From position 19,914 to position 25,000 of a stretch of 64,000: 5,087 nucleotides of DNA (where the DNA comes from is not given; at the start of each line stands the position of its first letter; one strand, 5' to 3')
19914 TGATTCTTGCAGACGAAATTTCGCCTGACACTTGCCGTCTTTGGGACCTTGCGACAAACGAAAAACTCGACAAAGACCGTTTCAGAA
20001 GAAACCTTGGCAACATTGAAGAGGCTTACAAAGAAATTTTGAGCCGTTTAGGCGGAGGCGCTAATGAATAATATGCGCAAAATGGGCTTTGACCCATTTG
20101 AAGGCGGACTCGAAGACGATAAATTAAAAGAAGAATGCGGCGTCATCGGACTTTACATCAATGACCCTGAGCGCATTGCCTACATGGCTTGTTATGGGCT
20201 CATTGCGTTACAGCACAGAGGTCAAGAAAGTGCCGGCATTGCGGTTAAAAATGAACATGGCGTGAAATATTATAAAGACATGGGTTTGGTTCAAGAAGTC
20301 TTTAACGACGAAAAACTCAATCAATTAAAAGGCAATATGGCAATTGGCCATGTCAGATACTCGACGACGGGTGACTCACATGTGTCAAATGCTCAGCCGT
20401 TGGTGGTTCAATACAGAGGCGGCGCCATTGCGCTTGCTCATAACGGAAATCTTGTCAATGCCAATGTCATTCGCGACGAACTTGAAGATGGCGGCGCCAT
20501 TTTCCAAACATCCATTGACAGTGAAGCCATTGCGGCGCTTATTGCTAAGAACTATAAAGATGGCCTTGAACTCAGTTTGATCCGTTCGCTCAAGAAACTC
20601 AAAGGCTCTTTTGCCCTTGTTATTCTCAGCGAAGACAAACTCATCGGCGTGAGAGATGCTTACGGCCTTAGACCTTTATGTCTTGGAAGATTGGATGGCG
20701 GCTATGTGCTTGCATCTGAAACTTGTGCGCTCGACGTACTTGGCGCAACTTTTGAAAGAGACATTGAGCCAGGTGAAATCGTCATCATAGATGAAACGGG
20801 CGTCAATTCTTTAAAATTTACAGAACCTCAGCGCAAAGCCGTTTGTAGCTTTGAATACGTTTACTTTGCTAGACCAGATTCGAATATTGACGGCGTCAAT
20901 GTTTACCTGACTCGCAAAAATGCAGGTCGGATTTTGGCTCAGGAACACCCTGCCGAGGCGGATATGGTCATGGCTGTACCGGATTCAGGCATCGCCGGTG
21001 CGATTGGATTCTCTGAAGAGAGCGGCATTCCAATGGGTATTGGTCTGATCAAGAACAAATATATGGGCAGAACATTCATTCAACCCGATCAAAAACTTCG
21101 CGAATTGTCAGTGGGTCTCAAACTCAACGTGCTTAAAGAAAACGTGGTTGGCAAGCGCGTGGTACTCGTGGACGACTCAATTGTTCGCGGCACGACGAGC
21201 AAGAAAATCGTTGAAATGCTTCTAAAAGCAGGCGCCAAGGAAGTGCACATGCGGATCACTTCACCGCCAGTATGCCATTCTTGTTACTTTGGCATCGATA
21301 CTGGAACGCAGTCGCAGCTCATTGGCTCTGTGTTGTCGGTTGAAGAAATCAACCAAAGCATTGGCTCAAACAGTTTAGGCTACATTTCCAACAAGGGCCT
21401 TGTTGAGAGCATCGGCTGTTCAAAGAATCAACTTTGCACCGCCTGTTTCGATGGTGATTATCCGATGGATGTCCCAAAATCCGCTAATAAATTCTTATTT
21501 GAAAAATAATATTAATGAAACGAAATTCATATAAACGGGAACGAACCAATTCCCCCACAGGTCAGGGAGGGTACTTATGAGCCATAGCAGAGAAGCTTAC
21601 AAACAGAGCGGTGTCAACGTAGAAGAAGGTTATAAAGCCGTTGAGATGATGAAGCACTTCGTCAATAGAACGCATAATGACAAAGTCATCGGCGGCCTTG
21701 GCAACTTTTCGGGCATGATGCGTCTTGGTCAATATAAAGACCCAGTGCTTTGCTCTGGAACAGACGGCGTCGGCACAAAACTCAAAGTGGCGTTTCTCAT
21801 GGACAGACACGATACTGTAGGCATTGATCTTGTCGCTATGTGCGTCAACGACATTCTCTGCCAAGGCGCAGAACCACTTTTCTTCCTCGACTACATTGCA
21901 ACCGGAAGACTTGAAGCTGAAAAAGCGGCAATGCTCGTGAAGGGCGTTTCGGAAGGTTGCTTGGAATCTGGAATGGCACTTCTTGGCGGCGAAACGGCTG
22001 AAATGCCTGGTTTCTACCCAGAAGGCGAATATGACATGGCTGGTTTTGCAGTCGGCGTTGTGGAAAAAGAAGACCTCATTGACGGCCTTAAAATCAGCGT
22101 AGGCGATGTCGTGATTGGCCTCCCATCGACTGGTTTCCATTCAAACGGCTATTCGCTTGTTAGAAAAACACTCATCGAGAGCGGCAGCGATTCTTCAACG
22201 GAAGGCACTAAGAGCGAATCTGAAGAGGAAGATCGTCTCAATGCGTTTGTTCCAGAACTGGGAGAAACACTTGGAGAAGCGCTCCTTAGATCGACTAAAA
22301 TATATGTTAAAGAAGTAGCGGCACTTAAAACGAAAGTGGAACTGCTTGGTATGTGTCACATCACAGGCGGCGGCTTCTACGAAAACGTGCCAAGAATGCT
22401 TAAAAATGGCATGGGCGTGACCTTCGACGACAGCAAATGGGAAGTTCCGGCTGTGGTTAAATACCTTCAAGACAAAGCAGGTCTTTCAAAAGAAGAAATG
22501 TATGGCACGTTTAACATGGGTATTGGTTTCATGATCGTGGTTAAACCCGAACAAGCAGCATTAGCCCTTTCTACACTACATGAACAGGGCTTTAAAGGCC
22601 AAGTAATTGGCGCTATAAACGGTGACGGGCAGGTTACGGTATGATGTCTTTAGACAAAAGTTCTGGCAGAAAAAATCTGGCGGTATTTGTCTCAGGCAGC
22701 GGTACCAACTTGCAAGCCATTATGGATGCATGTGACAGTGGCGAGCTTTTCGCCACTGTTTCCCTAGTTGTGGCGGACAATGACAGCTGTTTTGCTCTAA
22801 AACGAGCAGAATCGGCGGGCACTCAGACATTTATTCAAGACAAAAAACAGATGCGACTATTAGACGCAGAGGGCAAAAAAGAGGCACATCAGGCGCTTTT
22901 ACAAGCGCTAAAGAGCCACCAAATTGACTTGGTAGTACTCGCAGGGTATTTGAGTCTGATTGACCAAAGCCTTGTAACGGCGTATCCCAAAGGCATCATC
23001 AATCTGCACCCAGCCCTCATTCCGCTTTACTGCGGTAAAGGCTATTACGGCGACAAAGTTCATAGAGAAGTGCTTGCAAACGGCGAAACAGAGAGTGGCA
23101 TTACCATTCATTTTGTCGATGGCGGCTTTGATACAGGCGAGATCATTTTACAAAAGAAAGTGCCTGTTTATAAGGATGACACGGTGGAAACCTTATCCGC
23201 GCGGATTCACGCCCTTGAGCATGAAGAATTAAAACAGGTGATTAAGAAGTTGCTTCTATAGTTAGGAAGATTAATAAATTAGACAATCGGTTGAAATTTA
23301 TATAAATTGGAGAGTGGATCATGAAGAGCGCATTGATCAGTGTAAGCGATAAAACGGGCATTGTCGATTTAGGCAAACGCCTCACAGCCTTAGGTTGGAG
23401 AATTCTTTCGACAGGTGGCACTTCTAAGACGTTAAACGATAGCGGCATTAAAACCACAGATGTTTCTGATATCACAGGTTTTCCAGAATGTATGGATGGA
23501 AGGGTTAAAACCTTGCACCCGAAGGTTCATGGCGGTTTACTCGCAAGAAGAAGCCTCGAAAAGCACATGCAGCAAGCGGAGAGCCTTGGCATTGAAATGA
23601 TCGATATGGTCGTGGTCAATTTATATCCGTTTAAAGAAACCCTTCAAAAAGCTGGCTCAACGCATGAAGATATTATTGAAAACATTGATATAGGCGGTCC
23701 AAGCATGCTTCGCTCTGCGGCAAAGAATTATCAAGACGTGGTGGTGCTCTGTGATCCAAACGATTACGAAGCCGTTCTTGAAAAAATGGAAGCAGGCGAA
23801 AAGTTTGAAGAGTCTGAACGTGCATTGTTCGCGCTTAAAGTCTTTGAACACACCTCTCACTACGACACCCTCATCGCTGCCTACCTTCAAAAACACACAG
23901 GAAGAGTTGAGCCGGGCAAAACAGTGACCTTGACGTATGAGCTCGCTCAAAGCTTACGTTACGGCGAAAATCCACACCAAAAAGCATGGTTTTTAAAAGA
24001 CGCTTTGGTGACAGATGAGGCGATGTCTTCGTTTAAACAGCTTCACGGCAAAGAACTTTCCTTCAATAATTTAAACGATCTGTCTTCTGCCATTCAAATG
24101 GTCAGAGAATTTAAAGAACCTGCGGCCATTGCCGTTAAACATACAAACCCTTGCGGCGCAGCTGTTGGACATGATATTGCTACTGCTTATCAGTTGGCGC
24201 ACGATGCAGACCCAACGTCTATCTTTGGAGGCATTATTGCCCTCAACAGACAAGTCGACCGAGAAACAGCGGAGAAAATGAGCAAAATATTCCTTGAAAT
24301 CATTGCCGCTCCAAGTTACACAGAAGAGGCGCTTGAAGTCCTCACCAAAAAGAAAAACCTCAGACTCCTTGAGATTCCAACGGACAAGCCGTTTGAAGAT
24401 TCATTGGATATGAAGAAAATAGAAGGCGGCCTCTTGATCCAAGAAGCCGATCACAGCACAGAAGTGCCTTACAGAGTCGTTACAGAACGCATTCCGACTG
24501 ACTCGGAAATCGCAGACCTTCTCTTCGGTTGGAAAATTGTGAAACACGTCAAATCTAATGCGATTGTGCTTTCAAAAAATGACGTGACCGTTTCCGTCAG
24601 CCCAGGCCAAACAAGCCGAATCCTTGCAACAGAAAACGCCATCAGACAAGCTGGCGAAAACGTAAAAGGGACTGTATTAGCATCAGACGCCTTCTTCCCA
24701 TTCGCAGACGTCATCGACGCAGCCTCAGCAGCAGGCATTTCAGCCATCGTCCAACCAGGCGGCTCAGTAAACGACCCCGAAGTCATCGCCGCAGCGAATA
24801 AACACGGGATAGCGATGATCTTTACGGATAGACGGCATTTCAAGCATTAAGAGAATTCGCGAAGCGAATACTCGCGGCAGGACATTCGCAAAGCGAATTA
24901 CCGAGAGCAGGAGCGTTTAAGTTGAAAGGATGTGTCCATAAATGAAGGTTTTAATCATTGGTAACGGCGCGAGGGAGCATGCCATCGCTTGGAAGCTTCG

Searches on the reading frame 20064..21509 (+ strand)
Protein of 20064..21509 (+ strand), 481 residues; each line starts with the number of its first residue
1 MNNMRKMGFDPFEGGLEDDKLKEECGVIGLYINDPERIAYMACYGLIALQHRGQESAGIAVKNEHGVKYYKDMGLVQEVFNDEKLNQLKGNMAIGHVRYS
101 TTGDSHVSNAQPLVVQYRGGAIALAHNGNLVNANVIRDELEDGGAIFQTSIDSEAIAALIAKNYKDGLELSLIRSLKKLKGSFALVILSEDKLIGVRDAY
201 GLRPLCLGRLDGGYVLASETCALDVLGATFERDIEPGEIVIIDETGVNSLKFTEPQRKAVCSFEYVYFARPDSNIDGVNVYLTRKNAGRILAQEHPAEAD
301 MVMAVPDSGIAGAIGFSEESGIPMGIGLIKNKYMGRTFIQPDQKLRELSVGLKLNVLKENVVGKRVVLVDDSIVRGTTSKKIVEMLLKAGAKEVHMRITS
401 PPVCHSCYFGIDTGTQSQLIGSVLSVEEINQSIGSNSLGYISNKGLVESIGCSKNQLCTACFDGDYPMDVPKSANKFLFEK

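Call 56: search_protein_families(library=pfam, proteins=[window:20064-21509:+], max_evalue=0.000001)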
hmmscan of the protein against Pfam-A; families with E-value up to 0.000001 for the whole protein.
window:20064-21509:+ (481 aa): 4 families
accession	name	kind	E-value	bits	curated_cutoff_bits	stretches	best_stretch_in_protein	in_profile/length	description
PF13522.11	GATase_6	-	4.9e-19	69.1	27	1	88-219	8-130/130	Glutamine amidotransferase domain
PF13537.11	GATase_7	-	6.6e-19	68.6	25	1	98-223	3-121/123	Glutamine amidotransferase domain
PF13230.11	GATase_4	-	1.8e-07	30.8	23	1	56-133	35-114/272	Glutamine amidotransferases class-II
PF00156.33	Pribosyltran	-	2.1e-07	30.8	26.3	1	289-395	21-119/158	Phosphoribosyl transferase domain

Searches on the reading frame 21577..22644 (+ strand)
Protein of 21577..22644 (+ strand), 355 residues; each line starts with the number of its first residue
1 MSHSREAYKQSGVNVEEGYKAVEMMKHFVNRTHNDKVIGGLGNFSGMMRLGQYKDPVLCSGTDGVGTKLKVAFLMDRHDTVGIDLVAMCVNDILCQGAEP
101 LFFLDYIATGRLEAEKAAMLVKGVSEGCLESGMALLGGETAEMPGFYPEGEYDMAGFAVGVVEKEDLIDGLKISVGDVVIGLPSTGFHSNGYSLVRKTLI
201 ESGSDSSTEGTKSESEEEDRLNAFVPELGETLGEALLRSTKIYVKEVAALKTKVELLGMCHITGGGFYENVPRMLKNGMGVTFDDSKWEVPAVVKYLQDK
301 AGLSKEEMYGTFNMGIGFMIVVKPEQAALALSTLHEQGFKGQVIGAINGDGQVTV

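Call 56: search_protein_families(library=pfam, proteins=[window:21577-22644:+], max_evalue=0.000001)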
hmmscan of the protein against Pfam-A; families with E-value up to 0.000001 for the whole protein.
window:21577-22644:+ (355 aa): 2 families
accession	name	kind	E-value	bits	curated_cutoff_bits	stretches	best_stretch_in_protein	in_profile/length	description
PF02769.27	AIRS_C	-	1.6e-30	106.8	23.1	1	175-354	2-152/156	AIR synthase related protein, C-terminal domain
PF00586.29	AIRS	-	8.9e-24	84.5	24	1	57-162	14-112/112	AIR synthase related protein, N-terminal domain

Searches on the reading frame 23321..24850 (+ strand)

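Call 56: search_protein_families(library=pfam, proteins=[window:23321-24850:+], max_evalue=0.000001)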
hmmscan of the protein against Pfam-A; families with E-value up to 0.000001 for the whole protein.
window:23321-24850:+ (509 aa): 2 families
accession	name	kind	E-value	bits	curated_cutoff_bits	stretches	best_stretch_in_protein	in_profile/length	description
PF01808.24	AICARFT_IMPCHas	-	8.8e-120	400.3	25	1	133-442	1-310/311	AICARFT/IMPCHase bienzyme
PF02142.27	MGS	-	1.2e-22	80.3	24.1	1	13-127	1-93/94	MGS-like domain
